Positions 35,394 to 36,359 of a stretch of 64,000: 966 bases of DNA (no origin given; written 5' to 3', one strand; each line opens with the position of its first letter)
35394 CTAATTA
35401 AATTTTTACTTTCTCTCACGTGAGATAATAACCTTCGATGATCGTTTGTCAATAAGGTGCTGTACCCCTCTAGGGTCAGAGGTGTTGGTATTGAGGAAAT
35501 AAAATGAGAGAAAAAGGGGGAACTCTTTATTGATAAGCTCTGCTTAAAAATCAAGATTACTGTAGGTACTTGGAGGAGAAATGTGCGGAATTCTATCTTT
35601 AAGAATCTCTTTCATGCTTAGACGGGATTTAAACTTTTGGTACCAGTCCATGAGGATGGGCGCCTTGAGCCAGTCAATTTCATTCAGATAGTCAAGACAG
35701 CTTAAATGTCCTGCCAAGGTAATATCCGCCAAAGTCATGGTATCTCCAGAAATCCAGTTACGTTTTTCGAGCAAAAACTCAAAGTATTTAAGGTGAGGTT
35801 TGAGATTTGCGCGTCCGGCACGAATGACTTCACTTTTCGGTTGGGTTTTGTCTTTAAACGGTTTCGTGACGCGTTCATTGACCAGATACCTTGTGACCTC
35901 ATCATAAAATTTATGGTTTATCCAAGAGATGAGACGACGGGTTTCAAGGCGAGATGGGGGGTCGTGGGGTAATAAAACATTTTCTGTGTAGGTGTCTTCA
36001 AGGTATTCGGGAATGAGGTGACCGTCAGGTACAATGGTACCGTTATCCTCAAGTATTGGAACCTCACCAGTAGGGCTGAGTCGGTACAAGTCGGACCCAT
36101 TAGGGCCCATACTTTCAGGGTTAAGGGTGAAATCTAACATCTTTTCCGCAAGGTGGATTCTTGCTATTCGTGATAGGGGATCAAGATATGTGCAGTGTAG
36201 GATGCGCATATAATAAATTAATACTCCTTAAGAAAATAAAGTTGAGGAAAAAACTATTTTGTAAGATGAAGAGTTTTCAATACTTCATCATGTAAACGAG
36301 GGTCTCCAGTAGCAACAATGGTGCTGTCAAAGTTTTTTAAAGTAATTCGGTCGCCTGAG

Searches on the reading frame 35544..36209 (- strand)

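Call 36: search_protein_families(library=pfam, proteins=[window:35544-36209:-], max_evalue=0.00001)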
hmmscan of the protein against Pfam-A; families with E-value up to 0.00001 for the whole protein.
window:35544-36209:- (221 aa): 5 families
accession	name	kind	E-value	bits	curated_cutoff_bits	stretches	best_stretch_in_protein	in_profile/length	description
PF14497.11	GST_C_3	-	4.5e-08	33.7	21.6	1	131-205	26-103/104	Glutathione S-transferase, C-terminal domain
PF13409.12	GST_N_2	-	8e-08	33.2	25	1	11-72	3-69/70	Glutathione S-transferase, N-terminal domain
PF13417.12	GST_N_3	-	9.2e-08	32.8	22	1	11-76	8-73/75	Glutathione S-transferase, N-terminal domain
PF13410.11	GST_C_2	-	4.5e-07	30.3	24.9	1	127-191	2-68/69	Glutathione S-transferase, C-terminal domain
PF00043.30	GST_C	-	2.8e-06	27.9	20.7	1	126-196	20-92/93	Glutathione S-transferase, C-terminal domain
